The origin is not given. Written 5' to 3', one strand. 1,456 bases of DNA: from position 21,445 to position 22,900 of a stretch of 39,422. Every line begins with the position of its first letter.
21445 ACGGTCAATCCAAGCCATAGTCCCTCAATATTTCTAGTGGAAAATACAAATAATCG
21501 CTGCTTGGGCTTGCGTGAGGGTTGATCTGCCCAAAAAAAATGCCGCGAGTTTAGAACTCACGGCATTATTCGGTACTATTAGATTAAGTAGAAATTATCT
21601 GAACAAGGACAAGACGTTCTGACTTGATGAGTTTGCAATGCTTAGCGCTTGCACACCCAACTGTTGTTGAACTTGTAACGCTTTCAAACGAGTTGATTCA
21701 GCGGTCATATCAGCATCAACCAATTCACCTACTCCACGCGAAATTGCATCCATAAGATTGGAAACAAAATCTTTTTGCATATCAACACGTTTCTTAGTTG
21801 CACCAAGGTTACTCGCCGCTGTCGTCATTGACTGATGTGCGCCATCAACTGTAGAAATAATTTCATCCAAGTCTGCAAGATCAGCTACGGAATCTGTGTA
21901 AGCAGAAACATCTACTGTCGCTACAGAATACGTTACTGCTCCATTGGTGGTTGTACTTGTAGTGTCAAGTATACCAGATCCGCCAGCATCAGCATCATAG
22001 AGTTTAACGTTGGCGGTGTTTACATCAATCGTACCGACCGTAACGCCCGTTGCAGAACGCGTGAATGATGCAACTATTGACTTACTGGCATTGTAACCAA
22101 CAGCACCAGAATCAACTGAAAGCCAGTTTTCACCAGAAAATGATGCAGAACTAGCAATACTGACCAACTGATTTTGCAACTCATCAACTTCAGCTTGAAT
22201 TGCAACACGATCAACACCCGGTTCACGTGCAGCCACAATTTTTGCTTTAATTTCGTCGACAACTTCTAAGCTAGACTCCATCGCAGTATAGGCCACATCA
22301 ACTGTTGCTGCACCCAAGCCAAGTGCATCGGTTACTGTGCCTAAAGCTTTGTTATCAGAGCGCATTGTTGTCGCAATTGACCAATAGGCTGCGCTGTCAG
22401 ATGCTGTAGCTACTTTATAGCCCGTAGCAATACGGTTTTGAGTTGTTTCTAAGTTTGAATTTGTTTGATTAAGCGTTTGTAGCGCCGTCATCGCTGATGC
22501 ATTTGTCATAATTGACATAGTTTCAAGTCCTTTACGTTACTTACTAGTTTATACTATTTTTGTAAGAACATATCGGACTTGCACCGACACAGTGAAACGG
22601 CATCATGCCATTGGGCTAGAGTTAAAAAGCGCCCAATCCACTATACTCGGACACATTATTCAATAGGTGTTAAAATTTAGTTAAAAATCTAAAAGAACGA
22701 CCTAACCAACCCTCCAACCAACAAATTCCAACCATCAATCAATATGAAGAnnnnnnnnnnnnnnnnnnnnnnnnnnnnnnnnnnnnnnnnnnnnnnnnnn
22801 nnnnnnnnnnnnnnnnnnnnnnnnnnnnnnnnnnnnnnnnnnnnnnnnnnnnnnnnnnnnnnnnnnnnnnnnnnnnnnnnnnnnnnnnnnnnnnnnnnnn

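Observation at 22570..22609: Block-conserved 40-bp bipartite motif shared by the flagellin gene and a diguanylate-cyclase unit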

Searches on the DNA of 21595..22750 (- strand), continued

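Call 56: search_with_rna_model(model_id=R1, sources=[L062, L063, L064, L065, L066, L067, L068, L069, L070, L071, L072], max_evalue=1, filters=off, show_alignments=10)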
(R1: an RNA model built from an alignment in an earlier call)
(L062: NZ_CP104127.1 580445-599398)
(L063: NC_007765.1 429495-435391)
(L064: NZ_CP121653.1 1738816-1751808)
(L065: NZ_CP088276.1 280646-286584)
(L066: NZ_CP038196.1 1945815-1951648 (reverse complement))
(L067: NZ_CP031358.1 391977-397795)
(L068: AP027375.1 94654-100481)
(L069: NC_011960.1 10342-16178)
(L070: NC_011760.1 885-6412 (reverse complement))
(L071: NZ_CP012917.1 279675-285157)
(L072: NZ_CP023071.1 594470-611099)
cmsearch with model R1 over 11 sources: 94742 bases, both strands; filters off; matches with E-value up to 1: 24.
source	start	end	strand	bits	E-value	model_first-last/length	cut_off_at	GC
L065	2393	2460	+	65.9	1.4e-17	1-68/68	no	0.49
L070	2382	2455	+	37.8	3.1e-09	1-68/68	no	0.62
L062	4331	4423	+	29.5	8.8e-07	1-68/68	no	0.58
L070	2308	2377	+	24.4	2.9e-05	1-68/68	no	0.56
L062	7380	7456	+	19.2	0.00099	1-68/68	no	0.6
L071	2247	2304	-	15.1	0.016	1-68/68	no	0.59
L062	8872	8949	+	14.8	0.02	1-68/68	no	0.63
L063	5111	5168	+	13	0.068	6-43/68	no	0.76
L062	3023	3086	+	12.9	0.074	1-68/68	no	0.72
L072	15538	15611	-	12.2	0.12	1-68/68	no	0.59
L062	15393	15450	-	12.1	0.12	1-68/68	no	0.57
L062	2757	2837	-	11.8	0.16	1-68/68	no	0.65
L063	743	799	-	11.4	0.21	1-68/68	no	0.75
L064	6843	6886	+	10.3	0.43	1-68/68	no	0.61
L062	3461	3519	+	10.2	0.47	1-68/68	no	0.61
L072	7498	7565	-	10.2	0.48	1-68/68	no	0.53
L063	2385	2461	+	10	0.53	1-68/68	no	0.57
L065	2419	2429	-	9.8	0.6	27-37/68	no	0.64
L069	4570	4700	+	9.7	0.64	1-68/68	no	0.67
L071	3207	3251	-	9.7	0.65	1-68/68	no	0.67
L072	3068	3149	-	9.3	0.83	1-68/68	no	0.63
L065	2436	2472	-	9.2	0.92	1-68/68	no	0.43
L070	3394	3431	-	9.2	0.94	1-68/68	no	0.47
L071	2248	2284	+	9.1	0.98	1-68/68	no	0.73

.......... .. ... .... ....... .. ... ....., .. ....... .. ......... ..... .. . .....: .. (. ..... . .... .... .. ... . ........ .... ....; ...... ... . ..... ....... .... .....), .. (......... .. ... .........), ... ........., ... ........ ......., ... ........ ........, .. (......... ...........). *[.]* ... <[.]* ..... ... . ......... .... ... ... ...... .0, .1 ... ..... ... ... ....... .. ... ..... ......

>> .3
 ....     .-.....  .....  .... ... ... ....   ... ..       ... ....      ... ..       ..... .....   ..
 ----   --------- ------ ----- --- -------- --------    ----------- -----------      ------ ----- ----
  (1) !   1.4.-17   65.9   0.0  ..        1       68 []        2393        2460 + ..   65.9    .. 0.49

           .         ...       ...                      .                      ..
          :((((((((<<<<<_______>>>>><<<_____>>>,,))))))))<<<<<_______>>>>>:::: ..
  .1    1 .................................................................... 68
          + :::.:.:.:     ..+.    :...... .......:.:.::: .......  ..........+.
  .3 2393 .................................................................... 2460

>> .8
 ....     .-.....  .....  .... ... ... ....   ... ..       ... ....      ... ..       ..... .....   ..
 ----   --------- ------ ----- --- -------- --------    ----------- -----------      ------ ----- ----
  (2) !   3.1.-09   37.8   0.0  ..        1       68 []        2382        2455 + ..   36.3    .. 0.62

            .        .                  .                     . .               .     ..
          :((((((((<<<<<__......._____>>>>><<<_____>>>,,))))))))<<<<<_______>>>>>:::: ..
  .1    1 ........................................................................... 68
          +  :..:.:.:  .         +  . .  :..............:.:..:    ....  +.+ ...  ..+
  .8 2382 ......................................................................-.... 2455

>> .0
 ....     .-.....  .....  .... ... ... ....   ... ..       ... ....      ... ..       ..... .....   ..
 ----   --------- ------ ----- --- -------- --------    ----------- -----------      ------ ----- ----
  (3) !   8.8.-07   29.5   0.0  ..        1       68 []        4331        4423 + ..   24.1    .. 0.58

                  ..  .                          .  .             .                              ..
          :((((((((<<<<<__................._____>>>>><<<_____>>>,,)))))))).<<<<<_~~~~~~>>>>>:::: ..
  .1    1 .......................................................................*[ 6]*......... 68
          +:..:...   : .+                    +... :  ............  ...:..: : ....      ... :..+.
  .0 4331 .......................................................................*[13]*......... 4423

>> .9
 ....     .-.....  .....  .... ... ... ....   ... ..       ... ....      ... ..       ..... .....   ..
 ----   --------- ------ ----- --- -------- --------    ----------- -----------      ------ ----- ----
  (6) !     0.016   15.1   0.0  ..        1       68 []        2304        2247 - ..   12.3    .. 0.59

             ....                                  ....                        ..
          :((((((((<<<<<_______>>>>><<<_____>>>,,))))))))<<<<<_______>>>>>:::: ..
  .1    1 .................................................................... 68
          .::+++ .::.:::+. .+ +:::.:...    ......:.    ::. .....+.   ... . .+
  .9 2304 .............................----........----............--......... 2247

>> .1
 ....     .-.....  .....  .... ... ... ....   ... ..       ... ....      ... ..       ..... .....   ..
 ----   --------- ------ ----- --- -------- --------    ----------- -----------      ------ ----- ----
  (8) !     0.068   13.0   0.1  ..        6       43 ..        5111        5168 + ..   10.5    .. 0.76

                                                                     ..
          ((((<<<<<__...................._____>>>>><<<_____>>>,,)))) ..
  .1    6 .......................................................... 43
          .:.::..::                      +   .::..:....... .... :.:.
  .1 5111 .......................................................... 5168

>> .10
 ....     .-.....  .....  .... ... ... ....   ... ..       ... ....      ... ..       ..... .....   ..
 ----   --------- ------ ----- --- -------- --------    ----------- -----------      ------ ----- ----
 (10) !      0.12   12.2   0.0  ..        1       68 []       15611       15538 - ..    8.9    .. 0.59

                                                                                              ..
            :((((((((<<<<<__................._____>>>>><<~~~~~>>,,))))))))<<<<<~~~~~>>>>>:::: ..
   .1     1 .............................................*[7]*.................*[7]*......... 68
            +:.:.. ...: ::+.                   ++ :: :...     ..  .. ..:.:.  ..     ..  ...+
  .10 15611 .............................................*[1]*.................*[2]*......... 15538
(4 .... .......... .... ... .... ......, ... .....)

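Call 71: search_with_rna_model(model_id=R1, sources=[L073], max_evalue=1, filters=off, show_alignments=5)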
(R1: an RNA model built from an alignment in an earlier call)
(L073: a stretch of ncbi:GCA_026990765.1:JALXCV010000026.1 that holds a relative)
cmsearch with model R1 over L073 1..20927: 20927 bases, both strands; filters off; matches with E-value up to 1: 9.
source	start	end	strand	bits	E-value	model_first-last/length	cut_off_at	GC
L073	9874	9953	+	55.5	4e-15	1-68/68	no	0.54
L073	11028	11105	+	53.5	1.5e-14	1-68/68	no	0.53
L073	3381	3449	-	47.8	7.7e-13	1-68/68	no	0.45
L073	18611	18650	-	12.2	0.027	1-68/68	no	0.52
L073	9873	9933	-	9.4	0.18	1-68/68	no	0.54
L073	9353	9401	-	8.8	0.26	1-68/68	no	0.53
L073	11064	11074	-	7.6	0.62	27-37/68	no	0.64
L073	10088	10100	-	7.2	0.81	50-62/68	no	0.54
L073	20699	20751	+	6.9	0.99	1-68/68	no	0.4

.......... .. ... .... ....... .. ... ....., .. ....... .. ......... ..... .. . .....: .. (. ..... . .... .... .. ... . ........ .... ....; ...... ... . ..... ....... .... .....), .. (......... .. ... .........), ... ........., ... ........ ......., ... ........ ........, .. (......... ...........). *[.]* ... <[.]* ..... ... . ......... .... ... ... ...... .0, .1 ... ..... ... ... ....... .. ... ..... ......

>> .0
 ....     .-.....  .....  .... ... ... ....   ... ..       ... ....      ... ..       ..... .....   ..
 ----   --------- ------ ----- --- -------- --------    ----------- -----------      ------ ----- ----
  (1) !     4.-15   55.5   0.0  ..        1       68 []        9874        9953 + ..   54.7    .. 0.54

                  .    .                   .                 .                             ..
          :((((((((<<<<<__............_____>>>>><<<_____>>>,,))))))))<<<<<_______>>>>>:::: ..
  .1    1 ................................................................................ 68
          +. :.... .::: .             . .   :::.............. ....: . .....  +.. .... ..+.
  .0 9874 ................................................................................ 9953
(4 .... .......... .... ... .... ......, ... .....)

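Call 75: search_with_rna_model(model_id=R1, sources=[window, L001, L002, L003, L004, L005, L006, L009, L010, L011, L013, L014, L015, L016, L017, L018, L019, L020, L021, L022, L023, L025, L027, L028, L029, L030, L031, L032, L033, L035, L036, L037, L038, L039, L040, L041, L043, L044, L045, L047, L048, L050, L051, L052, L054, L055, L056, L058, L059, L060, L061, L062, L063, L065, L070, L073], max_evalue=0.001, make_alignment=true)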
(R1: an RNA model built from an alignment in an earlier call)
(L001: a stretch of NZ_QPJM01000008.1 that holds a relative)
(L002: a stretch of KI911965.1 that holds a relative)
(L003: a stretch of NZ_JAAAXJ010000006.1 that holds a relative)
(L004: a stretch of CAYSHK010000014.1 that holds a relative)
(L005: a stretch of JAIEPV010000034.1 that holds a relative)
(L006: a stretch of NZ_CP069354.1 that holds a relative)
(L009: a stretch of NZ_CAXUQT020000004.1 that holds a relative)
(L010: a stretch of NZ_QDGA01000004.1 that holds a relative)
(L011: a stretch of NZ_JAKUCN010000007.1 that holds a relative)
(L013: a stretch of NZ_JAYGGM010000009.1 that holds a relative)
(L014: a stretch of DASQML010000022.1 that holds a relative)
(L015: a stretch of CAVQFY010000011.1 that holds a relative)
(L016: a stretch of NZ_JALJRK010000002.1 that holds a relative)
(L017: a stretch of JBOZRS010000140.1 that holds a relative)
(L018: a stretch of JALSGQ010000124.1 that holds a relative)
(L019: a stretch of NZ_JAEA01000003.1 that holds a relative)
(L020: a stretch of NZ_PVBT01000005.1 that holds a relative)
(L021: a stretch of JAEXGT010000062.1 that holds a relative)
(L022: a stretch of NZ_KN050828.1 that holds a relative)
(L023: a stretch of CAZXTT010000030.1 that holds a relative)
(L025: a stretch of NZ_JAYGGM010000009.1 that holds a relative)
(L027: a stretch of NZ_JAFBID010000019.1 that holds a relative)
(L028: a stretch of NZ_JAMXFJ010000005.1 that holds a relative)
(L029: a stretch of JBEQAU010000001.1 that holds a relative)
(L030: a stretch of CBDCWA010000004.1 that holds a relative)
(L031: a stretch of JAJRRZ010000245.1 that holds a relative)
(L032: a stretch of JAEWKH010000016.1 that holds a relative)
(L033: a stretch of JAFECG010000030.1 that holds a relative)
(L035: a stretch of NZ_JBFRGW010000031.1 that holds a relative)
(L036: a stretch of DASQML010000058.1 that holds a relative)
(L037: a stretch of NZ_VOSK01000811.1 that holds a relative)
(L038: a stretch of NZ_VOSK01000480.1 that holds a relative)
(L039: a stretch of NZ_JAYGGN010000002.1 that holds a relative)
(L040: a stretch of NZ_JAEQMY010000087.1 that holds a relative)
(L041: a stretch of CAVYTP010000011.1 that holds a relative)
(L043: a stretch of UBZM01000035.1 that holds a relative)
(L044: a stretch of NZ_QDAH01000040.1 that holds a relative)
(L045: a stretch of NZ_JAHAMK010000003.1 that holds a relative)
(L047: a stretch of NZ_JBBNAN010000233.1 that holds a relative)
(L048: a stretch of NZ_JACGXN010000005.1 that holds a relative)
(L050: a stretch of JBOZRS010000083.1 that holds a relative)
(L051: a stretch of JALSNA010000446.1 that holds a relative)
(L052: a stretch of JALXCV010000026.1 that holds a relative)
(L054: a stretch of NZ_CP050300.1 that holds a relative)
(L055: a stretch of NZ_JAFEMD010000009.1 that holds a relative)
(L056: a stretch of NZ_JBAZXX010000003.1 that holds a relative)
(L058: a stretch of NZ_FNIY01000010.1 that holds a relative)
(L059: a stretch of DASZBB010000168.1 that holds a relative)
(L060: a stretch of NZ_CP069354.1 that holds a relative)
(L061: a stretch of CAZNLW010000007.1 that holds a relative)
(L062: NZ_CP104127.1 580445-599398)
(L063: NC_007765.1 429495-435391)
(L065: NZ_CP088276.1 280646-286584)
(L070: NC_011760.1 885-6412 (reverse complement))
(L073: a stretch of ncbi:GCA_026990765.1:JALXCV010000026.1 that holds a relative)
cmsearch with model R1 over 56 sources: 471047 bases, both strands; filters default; matches with E-value up to 0.001: 82.
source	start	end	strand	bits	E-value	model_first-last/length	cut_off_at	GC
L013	1457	1522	-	79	9.5e-21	1-68/68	no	0.55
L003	4873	4939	+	77.9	2e-20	1-68/68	no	0.57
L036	3197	3262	+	77.5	2.7e-20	1-68/68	no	0.53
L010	1726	1792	+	77.4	2.8e-20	1-68/68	no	0.58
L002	171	235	-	77.3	3e-20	1-68/68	no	0.55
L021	5559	5625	-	77.3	3.1e-20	1-68/68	no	0.6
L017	3196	3262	+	77.1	3.4e-20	1-68/68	no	0.61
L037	515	580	+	76.9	4e-20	1-68/68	no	0.52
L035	55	119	-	76.7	4.4e-20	1-68/68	no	0.57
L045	566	632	+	76.7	4.7e-20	1-68/68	no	0.58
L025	974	1039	+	76.4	5.8e-20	1-68/68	no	0.55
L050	1590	1656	-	76.3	6.1e-20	1-68/68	no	0.54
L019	2701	2769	+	76.2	6.3e-20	1-68/68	no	0.59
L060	7567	7632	+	75.7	9e-20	1-68/68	no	0.61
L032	104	168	-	75.5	1.1e-19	1-68/68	no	0.54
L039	6886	6952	-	75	1.5e-19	1-68/68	no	0.61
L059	3577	3641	-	74.8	1.7e-19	1-68/68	no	0.55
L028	5395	5459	-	74.5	2.1e-19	1-68/68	no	0.55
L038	506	570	+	74.4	2.2e-19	1-68/68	no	0.55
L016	419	483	+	74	3e-19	1-68/68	no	0.57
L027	93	159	-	72.8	6.4e-19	1-68/68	no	0.61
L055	7387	7452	+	71.7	1.4e-18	1-68/68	no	0.61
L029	2490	2556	+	70.3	3.7e-18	1-68/68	no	0.57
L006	91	156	-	69.5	6.1e-18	1-68/68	no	0.56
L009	7644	7711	+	69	8.9e-18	1-68/68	no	0.47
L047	808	875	+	68.6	1.1e-17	1-68/68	no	0.5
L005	1272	1340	-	66.9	3.7e-17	1-68/68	no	0.59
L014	3672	3755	-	66.9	3.7e-17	1-68/68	no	0.58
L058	4133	4200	-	65.9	7.1e-17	1-68/68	no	0.49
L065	2393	2460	+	65.9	7.1e-17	1-68/68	no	0.49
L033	4932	4998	+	65.9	7.3e-17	1-68/68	no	0.54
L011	932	1002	-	65.8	7.9e-17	1-68/68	no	0.54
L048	6998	7065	+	65.4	9.9e-17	1-68/68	no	0.5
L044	128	197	-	64.6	1.8e-16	1-68/68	no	0.5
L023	6414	6492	-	64.1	2.6e-16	1-68/68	no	0.56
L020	1617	1684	-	63.8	3e-16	1-68/68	no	0.54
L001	6390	6456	-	63.8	3.1e-16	1-68/68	no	0.46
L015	6866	6932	-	63.5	3.7e-16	1-68/68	no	0.51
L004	5961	6039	+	63.5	3.7e-16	1-68/68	no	0.56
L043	3490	3555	+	63.2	4.7e-16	1-68/68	no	0.47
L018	2600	2676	+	62.6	7.1e-16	1-68/68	no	0.62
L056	4243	4311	-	60.5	3e-15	1-68/68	no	0.54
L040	238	322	+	58.8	9e-15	1-68/68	no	0.54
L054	2707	2774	+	57.6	2.1e-14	1-68/68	no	0.54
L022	1603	1724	-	56.7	4e-14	1-68/68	no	0.59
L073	9874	9953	+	55.4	9.1e-14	1-68/68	no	0.54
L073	11028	11105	+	53.5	3.4e-13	1-68/68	no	0.53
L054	1553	1630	+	52.5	6.9e-13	1-68/68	no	0.56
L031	1829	1906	-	51.5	1.3e-12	1-68/68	no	0.63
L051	6579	6656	-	50.9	2.1e-12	1-68/68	no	0.62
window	2615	2684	+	49.4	5.7e-12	1-68/68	no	0.46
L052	4859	4927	+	47.8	1.7e-11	1-68/68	no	0.45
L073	3381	3449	-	47.8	1.7e-11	1-68/68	no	0.45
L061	3895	3958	+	47.3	2.3e-11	1-68/68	no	0.66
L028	6745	6782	-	44.1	2e-10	31-68/68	5'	0.55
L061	1135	1200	+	40.2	3e-09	1-68/68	no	0.59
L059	3647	3715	-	38.6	8.9e-09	1-68/68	no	0.58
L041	3734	3816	+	37.8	1.5e-08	1-68/68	no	0.65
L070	2382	2455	+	37.8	1.6e-08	1-68/68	no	0.62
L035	125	192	-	37.4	2e-08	1-68/68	no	0.53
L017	3119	3189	+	37.4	2e-08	1-68/68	no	0.58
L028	5465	5533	-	35.8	5.9e-08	1-68/68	no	0.61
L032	174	241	-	35.2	9.1e-08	1-68/68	no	0.5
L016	346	413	+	33.7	2.6e-07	1-68/68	no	0.59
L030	7290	7364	+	33.3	3.2e-07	1-68/68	no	0.52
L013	1529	1598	-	31.9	8.7e-07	1-68/68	no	0.54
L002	241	308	-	31.9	8.8e-07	1-68/68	no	0.54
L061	2291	2414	+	31.6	1e-06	1-68/68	no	0.66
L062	4331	4423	+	29.5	4.4e-06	1-68/68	no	0.58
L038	430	499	+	29.2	5.5e-06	1-68/68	no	0.51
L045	490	559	+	29.1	5.9e-06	1-68/68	no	0.54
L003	4797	4866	+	29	6e-06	1-68/68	no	0.53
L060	7491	7560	+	28.2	1.1e-05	1-68/68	no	0.51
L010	1651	1719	+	27.4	1.8e-05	1-68/68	no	0.54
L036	3123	3190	+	26.7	3e-05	1-68/68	no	0.54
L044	204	273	-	26.3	4e-05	1-68/68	no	0.54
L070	2308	2377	+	24.4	0.00014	1-68/68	no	0.56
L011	1009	1073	-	23.8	0.00022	1-68/68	no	0.51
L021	5632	5698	-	22.2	0.00065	1-68/68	no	0.51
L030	4573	4640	+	22.1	0.00069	1-68/68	no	0.56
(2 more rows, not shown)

Alignment A3: 82 matches aligned to the model, 162 columns, each read 5' to 3' on its own strand. Consensus structure (alignment columns), stored with it:
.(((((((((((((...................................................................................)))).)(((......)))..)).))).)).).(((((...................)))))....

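Call 78: search_rna_families(sources=[L062, L063, L065, L070, L073], threshold=evalue, max_evalue=0.1, show_alignments=3)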
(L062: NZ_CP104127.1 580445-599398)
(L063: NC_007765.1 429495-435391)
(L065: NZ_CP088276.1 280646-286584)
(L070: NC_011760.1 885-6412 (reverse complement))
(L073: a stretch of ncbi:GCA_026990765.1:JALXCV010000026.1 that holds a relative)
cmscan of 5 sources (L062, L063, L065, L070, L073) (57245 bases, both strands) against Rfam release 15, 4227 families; matches with E-value up to 0.1: 0.
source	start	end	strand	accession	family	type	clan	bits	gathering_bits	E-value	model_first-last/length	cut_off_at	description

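Call 83: search_with_rna_model(model_id=R1, source=L076, max_evalue=1, filters=off, show_alignments=6)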
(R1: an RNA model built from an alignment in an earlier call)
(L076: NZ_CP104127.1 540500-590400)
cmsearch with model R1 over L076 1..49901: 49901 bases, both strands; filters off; matches with E-value up to 1: 17.
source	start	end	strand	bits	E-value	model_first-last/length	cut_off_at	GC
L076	15860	15935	+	44.4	1.7e-11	1-68/68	no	0.58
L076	44276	44368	+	29.5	4.6e-07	1-68/68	no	0.58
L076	47325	47401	+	19.2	0.00052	1-68/68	no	0.6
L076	20856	20979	+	14.8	0.011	1-68/68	no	0.63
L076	48817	48894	+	14.8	0.011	1-68/68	no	0.63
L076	42968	43031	+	12.9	0.039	1-68/68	no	0.72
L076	42702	42782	-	11.8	0.083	1-68/68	no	0.65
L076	471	509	+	10.8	0.17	1-68/68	no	0.62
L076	43406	43464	+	10.2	0.25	1-68/68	no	0.61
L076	31212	31280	+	9.8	0.33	1-68/68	no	0.7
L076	626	720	-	9.7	0.35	1-68/68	no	0.65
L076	37514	37572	-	9.2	0.47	1-68/68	no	0.71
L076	45840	45919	+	8.8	0.65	1-68/68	no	0.55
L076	5726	5794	+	8.7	0.69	1-68/68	no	0.58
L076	32224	32281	+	8.6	0.71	1-68/68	no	0.48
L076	38934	38996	-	8.5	0.77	1-68/68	no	0.73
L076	44313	44339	-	8.4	0.84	6-43/68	no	0.7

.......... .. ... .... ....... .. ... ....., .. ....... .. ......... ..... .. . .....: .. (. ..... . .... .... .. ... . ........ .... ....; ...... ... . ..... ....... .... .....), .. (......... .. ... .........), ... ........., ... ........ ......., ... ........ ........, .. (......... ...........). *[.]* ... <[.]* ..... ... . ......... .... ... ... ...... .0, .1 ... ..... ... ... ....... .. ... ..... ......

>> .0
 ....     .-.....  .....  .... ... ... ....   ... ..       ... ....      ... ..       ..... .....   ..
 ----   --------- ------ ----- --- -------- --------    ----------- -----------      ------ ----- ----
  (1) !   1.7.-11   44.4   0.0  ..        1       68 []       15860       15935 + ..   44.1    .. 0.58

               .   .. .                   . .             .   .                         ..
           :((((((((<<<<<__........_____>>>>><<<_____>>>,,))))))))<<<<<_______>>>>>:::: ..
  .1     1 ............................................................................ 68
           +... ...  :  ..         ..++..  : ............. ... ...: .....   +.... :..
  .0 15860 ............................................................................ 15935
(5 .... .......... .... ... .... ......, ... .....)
